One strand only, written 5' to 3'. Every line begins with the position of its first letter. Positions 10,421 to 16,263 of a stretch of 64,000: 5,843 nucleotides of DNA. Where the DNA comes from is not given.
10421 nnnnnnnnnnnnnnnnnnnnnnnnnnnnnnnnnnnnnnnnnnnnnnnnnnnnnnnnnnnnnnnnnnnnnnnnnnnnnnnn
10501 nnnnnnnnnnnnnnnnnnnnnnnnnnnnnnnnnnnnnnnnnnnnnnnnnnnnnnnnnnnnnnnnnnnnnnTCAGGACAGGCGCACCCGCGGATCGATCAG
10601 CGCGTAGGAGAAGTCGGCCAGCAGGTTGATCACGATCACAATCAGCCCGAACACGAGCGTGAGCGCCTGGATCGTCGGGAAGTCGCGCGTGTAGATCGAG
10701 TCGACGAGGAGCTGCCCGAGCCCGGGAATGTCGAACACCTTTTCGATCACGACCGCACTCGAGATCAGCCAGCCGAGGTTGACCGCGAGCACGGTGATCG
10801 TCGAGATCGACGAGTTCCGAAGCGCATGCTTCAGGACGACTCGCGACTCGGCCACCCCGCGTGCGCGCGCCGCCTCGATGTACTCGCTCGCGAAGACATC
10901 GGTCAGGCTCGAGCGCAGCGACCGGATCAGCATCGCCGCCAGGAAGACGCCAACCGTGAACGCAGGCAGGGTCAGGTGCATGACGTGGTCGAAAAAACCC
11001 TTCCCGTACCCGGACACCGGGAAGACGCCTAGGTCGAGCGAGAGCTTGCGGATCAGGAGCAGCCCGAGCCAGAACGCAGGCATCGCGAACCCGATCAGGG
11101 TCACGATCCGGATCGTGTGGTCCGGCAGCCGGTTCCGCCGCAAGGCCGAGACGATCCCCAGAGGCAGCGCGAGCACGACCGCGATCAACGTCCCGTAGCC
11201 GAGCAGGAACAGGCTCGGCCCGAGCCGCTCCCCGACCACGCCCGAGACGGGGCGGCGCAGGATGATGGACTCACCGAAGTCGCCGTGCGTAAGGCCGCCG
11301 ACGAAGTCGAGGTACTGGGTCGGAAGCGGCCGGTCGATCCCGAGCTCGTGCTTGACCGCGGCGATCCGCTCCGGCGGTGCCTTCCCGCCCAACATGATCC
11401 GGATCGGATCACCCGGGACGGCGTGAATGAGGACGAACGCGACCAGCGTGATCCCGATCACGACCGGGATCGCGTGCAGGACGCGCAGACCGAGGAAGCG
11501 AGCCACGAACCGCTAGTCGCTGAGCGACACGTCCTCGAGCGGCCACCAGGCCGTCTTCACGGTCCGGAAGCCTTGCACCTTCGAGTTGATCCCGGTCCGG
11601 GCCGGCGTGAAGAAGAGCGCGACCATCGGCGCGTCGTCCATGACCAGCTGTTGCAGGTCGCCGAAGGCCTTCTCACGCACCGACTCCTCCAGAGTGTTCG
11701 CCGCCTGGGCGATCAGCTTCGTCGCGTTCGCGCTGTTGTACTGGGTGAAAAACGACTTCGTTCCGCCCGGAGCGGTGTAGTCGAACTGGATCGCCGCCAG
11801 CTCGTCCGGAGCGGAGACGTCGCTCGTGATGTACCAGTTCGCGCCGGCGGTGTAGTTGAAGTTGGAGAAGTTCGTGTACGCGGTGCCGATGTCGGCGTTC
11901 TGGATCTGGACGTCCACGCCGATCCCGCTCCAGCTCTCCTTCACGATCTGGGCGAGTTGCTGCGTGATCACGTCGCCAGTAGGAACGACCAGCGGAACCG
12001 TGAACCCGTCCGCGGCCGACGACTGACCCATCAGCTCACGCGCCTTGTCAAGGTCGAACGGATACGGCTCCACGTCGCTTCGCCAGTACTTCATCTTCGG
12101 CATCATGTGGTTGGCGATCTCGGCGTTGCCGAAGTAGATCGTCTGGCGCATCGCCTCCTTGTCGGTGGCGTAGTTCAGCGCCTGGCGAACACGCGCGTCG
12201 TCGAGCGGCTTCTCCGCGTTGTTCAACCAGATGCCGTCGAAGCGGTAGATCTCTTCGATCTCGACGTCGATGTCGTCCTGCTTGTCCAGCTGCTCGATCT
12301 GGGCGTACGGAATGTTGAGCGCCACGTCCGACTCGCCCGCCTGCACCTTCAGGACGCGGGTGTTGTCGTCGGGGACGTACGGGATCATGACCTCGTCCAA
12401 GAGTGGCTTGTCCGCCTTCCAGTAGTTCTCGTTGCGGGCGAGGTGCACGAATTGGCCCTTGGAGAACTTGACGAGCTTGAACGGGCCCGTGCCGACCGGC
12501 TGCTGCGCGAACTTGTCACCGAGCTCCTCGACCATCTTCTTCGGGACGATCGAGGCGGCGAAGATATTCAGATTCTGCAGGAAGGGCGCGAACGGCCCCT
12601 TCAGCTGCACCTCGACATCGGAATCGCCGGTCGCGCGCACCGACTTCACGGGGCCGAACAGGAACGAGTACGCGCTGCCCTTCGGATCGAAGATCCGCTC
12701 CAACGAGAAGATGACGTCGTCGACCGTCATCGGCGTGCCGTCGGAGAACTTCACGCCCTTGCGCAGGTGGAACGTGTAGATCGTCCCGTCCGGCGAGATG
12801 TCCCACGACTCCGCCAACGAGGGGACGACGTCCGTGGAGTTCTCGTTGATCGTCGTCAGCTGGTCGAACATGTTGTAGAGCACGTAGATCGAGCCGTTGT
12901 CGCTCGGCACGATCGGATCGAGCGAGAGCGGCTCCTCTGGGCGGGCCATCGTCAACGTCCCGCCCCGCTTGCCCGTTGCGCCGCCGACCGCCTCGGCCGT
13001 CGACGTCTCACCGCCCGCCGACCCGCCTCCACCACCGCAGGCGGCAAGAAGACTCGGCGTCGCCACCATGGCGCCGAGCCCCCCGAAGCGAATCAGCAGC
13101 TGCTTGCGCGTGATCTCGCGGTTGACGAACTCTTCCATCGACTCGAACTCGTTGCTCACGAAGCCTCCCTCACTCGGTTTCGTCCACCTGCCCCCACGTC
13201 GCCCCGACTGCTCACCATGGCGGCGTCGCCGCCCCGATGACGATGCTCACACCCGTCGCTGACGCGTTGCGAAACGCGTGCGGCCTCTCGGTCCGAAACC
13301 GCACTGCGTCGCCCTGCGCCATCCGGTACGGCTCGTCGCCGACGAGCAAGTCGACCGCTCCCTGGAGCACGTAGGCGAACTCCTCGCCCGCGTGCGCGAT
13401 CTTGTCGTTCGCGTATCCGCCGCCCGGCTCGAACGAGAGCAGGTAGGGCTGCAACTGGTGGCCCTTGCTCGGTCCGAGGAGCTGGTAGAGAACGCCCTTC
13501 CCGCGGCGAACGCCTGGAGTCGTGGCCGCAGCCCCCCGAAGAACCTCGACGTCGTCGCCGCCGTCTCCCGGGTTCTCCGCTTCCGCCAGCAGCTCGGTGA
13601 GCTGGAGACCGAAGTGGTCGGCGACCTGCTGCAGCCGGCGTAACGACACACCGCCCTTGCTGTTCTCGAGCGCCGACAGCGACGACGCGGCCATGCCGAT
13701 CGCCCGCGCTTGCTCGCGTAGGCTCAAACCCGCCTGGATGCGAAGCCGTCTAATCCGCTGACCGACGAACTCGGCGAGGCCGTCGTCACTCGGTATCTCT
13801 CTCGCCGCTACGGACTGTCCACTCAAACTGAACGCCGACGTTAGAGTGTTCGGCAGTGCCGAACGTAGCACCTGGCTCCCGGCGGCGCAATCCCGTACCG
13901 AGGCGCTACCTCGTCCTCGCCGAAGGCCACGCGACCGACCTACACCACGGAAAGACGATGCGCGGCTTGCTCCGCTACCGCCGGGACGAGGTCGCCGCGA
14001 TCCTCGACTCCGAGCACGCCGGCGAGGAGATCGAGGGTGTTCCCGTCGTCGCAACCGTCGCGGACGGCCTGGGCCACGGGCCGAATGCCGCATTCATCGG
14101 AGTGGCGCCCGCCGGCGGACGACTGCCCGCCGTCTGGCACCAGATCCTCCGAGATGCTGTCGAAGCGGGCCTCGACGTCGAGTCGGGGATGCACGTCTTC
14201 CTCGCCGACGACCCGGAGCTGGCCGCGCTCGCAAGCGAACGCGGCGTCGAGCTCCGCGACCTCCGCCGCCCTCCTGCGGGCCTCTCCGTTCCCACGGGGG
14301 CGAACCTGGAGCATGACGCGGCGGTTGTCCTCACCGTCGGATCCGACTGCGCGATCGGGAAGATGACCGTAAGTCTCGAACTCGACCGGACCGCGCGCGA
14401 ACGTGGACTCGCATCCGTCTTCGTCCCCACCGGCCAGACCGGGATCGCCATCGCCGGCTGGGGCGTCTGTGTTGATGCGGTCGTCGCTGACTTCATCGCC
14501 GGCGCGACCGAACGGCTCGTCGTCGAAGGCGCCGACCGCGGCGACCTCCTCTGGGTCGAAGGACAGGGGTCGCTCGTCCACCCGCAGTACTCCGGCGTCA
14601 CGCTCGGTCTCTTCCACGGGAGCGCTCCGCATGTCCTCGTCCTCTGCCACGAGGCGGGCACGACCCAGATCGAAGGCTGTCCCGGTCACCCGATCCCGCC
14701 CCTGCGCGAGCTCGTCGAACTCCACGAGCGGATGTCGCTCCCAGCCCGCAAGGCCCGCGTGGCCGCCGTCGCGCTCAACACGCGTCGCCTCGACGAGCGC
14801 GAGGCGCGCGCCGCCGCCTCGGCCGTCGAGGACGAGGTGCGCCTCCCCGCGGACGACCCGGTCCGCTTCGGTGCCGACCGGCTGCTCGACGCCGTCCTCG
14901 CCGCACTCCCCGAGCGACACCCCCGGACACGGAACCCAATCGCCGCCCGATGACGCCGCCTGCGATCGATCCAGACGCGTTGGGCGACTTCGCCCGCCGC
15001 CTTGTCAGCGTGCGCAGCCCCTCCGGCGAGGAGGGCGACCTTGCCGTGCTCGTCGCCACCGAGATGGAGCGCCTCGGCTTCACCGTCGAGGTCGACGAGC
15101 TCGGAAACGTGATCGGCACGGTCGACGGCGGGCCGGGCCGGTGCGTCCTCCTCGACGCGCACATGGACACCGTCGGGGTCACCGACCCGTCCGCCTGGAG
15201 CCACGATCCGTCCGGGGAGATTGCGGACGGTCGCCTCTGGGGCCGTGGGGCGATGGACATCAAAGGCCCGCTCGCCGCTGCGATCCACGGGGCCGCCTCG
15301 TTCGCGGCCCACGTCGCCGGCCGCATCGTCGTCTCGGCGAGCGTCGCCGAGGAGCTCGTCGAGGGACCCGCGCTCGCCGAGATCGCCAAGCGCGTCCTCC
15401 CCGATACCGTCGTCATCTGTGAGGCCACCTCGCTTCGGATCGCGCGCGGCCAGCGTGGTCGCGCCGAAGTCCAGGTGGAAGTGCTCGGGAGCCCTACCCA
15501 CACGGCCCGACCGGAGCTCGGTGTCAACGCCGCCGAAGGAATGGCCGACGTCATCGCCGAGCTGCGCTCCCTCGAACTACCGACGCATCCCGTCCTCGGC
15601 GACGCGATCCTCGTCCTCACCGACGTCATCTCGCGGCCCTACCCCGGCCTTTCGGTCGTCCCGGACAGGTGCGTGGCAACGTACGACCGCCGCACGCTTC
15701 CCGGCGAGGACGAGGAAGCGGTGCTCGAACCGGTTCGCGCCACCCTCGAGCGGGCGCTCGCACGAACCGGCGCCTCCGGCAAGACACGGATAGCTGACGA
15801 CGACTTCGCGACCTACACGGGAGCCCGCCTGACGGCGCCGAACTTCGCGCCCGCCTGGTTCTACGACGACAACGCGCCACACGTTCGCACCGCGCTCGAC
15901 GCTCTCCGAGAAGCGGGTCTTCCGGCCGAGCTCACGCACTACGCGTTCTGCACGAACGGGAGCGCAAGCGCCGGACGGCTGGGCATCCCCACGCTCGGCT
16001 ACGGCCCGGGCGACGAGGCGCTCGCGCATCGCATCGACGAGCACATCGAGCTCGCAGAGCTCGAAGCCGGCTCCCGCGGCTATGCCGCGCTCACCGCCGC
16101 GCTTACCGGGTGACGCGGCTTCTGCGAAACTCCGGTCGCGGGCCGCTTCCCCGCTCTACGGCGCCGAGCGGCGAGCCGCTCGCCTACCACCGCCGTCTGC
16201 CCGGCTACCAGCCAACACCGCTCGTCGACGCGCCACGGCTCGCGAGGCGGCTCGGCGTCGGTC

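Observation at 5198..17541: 12.3-kb segment bracketed by exact 34-nt direct repeats of the tmRNA 3' end: an integrase-less ssrA-targeted island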

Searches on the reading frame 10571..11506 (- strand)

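Call 7: search_protein_families(library=pfam, proteins=[window:10571-11506:-])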
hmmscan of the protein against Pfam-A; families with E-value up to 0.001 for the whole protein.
window:10571-11506:- (311 aa): 2 families
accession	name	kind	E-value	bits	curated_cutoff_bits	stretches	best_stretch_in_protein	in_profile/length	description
PF00528.27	BPD_transp_1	-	3.9e-40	138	26.4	1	113-309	1-183/184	Binding-protein-dependent transport system inner membrane component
PF19300.4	BPD_transp_1_N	-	4.8e-15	56.2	23.8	1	1-75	1-75/114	Binding-prot-dependent transport system membrane comp, N-term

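Call 55: search_protein_families(library=ncbifam, proteins=[window:10571-11506:-], max_evalue=1e-10)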
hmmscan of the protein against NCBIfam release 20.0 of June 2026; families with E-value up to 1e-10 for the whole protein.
window:10571-11506:- (311 aa): 12 families
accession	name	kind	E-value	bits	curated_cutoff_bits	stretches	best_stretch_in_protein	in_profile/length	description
NF045470.1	Opp2B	equivalog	1e-91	307.3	350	1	8-309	1-300/300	nickel ABC transporter permease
NF011661.0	PRK15081.1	equivalog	1.7e-77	260.9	463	1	2-310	2-305/306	glutathione ABC transporter permease GsiC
NF045469.1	Opp1B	equivalog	1.9e-77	260.8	380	1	1-309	1-307/307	nickel/cobalt ABC transporter permease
TIGR02789.1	nickel_nikB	equivalog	1.3e-76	258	447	1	1-309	1-307/314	nickel ABC transporter permease subunit NikB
NF045472.1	Opp4B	equivalog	8.2e-73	245.5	450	1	4-309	4-319/319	oligopeptide ABC transporter permease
NF007677.0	PRK10352.1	equivalog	2.8e-67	227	433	1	1-310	1-308/314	nickel ABC transporter permease subunit NikB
NF045471.1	Opp3B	equivalog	8.4e-67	225.7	480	1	1-311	1-305/308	oligopeptide ABC transporter permease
NF008161.0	PRK10914.1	equivalog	1.9e-66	224.5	590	2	170-309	197-336/339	dipeptide ABC transporter permease DppB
NF007008.0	PRK09471.1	equivalog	9.6e-51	173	388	1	1-309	1-305/306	oligopeptide ABC transporter permease OppB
NF011690.0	PRK15110.1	equivalog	4.1e-39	134.9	432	2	174-306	179-311/321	putrescine export ABC transporter permease SapB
NF011712.0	PRK15133.1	subfamily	1.3e-34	119.8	445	1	44-309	82-360/364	microcin C ABC transporter permease YejB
NF043081.1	MMSYN1_0165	equivalog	2.8e-28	99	350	1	84-311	164-387/388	oligopeptide ABC transporter permease OppB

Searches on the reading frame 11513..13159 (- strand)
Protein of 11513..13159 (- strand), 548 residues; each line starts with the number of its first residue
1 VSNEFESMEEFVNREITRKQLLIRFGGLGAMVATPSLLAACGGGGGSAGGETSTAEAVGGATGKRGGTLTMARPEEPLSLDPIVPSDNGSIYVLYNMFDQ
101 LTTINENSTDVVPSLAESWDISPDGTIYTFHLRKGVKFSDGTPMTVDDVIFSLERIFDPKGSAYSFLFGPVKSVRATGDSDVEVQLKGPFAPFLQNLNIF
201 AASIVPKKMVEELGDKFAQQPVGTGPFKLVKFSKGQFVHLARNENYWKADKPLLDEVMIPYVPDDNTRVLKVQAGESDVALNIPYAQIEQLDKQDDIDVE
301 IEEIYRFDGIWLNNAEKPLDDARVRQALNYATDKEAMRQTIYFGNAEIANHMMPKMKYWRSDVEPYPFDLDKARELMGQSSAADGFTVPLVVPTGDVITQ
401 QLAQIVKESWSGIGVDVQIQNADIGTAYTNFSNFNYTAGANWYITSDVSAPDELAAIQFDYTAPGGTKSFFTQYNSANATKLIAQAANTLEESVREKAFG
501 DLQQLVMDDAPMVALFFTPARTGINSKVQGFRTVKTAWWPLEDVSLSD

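Call 7: search_protein_families(library=pfam, proteins=[window:11513-13159:-])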
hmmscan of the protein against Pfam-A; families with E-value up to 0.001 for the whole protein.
window:11513-13159:- (548 aa): 1 family
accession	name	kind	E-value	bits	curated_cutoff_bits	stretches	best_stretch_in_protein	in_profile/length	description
PF00496.27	SBP_bac_5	-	5.4e-94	315.8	32.4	1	111-446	2-349/368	Bacterial extracellular solute-binding proteins, family 5 Middle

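Call 55: search_protein_families(library=ncbifam, proteins=[window:11513-13159:-], max_evalue=1e-10)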
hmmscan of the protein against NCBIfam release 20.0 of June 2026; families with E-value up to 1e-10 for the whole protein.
window:11513-13159:- (548 aa): 11 families
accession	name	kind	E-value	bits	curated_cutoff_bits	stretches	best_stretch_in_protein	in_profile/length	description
NF011942.0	PRK15413.1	equivalog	7.4e-60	203.1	594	1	79-535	40-500/512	glutathione ABC transporter substrate-binding protein GsiB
NF045468.1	Opp5A_nikA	equivalog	2.6e-53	181.2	600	1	77-537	28-478/488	nickel ABC transporter substrate-binding protein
TIGR02294.1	nickel_nikA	equivalog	2.5e-51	174.7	393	1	68-438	7-401/501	nickel ABC transporter substrate-binding protein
NF043070.1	DppA_dipep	equivalog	4.5e-50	170.7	1005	1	96-531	59-519/535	dipeptide ABC transporter periplasmic-binding protein DppA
NF045467.1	Opp4A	equivalog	2e-47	161.7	650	1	38-533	1-543/556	oligopeptide ABC transporter substrate-binding protein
NF011689.0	PRK15109.1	equivalog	7.1e-45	153.7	560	1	96-515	64-507/547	ABC transporter substrate-binding protein SapA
NF011684.0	PRK15104.1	equivalog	8.1e-35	120.5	947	1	52-530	24-523/543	oligopeptide ABC transporter substrate-binding protein OppA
NF047575.1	opine_bind_CntA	exception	1e-34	120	800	1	106-380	72-358/535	staphylopine-dependent metal ABC transporter substrate-binding lipoprotein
TIGR04028.1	SBP_KPN_01854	hypoth_equivalog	1e-30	106.8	468.5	1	93-533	26-495/509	TIGR04028 family ABC transporter substrate-binding protein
NF007287.0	PRK09755.1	equivalog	4.8e-24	85.1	1098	1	76-162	42-127/535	ABC transporter substrate-binding protein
NF010149.0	PRK13626.1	equivalog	5.9e-18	64.8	476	1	90-268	143-310/552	HTH-type transcriptional regulator SgrR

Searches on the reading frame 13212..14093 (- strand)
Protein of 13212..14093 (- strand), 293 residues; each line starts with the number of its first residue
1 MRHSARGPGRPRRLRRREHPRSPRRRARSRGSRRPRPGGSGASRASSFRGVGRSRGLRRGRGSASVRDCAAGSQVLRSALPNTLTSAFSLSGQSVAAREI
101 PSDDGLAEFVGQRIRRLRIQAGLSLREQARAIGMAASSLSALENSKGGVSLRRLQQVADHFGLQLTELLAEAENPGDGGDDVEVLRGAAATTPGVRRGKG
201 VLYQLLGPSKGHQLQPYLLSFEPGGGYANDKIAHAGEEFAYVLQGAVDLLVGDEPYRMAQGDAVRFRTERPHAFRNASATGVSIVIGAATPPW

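Call 8: search_protein_families(library=pfam, proteins=[window:13212-14093:-])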
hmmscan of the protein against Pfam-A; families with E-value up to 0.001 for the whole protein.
window:13212-14093:- (293 aa): 6 families
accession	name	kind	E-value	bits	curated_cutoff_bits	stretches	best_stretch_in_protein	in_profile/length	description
PF07883.17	Cupin_2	-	5.6e-15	55.2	27.2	1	219-282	3-64/70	Cupin domain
PF01381.28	HTH_3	-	5.1e-10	39.7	23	1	114-168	1-55/55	Helix-turn-helix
PF13560.12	HTH_31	-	3.1e-09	37.4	27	1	111-168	3-61/64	Helix-turn-helix domain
PF12844.13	HTH_19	-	1.2e-07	31.9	30.2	1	111-171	1-61/64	Helix-turn-helix domain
PF13443.12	HTH_26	-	3.2e-06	27.7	22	1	113-169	1-58/63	Cro/C1-type HTH DNA-binding domain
PF05899.18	Cupin_3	-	0.00037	20.6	23.5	1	237-268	26-58/74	EutQ-like cupin domain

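Call 55: search_protein_families(library=ncbifam, proteins=[window:13212-14093:-], max_evalue=1e-10)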
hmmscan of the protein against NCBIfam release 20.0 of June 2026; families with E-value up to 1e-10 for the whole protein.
window:13212-14093:- (293 aa): 1 family
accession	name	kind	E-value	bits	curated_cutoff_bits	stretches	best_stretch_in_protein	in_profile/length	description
NF007408.0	PRK09943.1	equivalog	7.9e-20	71.2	211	1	104-291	4-182/185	HTH-type transcriptional regulator PuuR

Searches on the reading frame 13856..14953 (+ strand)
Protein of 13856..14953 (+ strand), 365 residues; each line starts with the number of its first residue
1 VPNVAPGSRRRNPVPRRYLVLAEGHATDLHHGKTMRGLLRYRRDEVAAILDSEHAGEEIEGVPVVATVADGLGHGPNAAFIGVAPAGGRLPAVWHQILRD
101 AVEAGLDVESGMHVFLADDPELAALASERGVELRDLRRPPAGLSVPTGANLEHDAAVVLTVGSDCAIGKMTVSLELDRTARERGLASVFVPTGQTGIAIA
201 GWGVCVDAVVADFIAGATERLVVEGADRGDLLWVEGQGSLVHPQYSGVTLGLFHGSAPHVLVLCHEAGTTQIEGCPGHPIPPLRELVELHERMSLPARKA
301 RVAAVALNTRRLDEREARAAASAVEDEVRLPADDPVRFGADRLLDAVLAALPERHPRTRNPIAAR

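Call 7: search_protein_families(library=pfam, proteins=[window:13856-14953:+])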
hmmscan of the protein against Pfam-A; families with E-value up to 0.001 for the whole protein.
window:13856-14953:+ (365 aa): 2 families
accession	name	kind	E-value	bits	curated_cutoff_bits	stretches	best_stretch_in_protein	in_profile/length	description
PF07755.17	DUF1611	-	3.7e-71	239.2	25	1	147-344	4-201/201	Domain of unknown function (DUF1611_C) P-loop domain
PF17396.8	DUF1611_N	-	7.7e-25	87.5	22.6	1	53-139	2-95/95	Domain of unknown function (DUF1611_N) Rossmann-like domain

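Call 29: find_related_loci(query=window:13856-14953:+, collection=metagenome_contigs, flank=10000)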
Query window:13856-14953:+ (365 aa) in metagenome_contigs; peptide patterns used: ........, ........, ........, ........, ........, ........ (x = any residue, [..] = any of these).
600 stretches matched a pattern (row limit reached: there are more); 411 encode a relative of the query (tblastn E <= 1e-3); the best 80 are kept; 80 distinct loci.
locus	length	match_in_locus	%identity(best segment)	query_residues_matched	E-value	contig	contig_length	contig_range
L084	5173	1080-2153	73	8-359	4e-170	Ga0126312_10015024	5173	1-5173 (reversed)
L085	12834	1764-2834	74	2-352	9e-167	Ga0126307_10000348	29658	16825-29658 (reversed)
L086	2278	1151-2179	72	10-352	1e-163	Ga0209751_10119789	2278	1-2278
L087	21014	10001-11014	74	18-352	6e-150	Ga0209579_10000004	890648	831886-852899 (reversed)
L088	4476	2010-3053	70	9-351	3e-153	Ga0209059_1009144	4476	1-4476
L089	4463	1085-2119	70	12-351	8e-153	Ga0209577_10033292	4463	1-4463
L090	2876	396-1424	71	11-350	2e-157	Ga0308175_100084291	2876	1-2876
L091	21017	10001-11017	73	17-352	3e-149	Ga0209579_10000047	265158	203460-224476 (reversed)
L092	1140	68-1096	70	11-351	2e-163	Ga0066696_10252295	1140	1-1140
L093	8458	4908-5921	70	17-353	9e-148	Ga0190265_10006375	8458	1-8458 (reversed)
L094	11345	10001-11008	68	14-349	4e-147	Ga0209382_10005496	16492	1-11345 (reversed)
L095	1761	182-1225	71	10-352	3e-159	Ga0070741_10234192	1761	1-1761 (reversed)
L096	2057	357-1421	70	6-357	3e-157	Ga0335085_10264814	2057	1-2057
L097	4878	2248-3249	72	17-349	9e-149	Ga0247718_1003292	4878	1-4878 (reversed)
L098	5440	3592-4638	70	15-363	7e-148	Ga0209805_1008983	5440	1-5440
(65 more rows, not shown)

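Call 55: search_protein_families(library=ncbifam, proteins=[window:13856-14953:+], max_evalue=1e-10)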
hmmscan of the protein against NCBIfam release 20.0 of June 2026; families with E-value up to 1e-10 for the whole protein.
window:13856-14953:+ (365 aa): 1 family
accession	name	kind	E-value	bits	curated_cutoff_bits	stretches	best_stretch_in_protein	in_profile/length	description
NF041892.1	DgcN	equivalog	9.6e-84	281.1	480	1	22-346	5-325/326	N-acetyltransferase DgcN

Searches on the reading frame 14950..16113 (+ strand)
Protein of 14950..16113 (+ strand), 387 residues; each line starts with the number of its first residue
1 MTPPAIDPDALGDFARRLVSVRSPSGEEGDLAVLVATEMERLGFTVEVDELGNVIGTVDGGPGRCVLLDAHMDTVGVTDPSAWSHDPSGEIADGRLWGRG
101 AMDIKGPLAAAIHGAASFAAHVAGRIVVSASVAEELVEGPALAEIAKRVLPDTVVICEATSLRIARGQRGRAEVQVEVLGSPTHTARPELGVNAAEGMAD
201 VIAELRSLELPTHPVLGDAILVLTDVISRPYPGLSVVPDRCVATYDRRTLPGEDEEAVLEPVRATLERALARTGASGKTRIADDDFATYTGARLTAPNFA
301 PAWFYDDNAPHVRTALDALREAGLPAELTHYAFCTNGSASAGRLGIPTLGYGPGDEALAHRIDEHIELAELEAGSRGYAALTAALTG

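Call 7: search_protein_families(library=pfam, proteins=[window:14950-16113:+])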
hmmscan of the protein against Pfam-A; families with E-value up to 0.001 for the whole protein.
window:14950-16113:+ (387 aa): 2 families
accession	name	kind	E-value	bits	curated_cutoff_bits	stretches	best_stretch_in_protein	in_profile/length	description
PF01546.33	Peptidase_M20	-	5.2e-22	79.2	24.6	1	67-381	1-203/206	Peptidase family M20/M25/M40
PF07687.19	M20_dimer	-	3.1e-13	50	21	1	167-271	2-104/107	Peptidase dimerisation domain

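Call 55: search_protein_families(library=ncbifam, proteins=[window:14950-16113:+], max_evalue=1e-10)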
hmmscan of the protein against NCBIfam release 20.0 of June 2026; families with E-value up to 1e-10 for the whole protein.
window:14950-16113:+ (387 aa): 28 families (the best 25 are shown)
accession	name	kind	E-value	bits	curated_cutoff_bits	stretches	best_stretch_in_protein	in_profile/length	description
NF009555.0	PRK13004.1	equivalog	3.8e-108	361.9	321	1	12-385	18-395/399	YgeY family selenium metabolism-linked hydrolase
TIGR03526.1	selenium_YgeY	hypoth_equivalog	1e-65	222.1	321.5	1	11-381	15-389/395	YgeY family selenium metabolism-linked hydrolase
TIGR01910.1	DapE-ArgE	subfamily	4.3e-41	141.3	217.6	1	14-372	3-368/373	ArgE/DapE family deacylase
NF003367.0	PRK04443.1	equivalog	1.8e-37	129.5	363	1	13-206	11-190/349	[LysW]-lysine hydrolase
TIGR01900.1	dapE-gram_pos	equivalog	5.6e-34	117.6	304.2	1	13-376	7-344/351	succinyl-diaminopimelate desuccinylase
NF006399.0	PRK08651.1-2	equivalog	4.2e-33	115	381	1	27-373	26-392/405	succinyl-diaminopimelate desuccinylase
TIGR01892.1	AcOrn-deacetyl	equivalog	6.2e-33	114.3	297.7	1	16-374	4-357/365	acetylornithine deacetylase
NF005710.0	PRK07522.1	subfamily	1.5e-32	113.2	412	1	53-384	58-387/391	acetylornithine deacetylase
NF006402.0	PRK08651.1-5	equivalog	9.1e-31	107.1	369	1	14-374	8-356/369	succinyl-diaminopimelate desuccinylase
TIGR01902.1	dapE-lys-deAc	subfamily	1.4e-25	90.3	163.1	1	15-206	3-186/340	N-acetyl-ornithine/N-acetyl-lysine deacetylase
NF009558.0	PRK13013.1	equivalog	2.7e-25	88.9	428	1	53-382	75-420/429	acetylornithine deacetylase/succinyl-diaminopimelate desuccinylase family protein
NF005306.0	PRK06837.1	subfamily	2.8e-25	89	376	1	45-209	77-247/427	ArgE/DapE family deacylase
NF003474.0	PRK05111.1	equivalog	4.2e-24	85.2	460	1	32-208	36-219/383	acetylornithine deacetylase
NF006365.0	PRK08588.1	subfamily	1.1e-23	84.2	289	1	18-269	16-278/383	succinyl-diaminopimelate desuccinylase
NF006400.0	PRK08651.1-3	equivalog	1.5e-23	83.3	374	1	67-205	87-231/410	succinyl-diaminopimelate desuccinylase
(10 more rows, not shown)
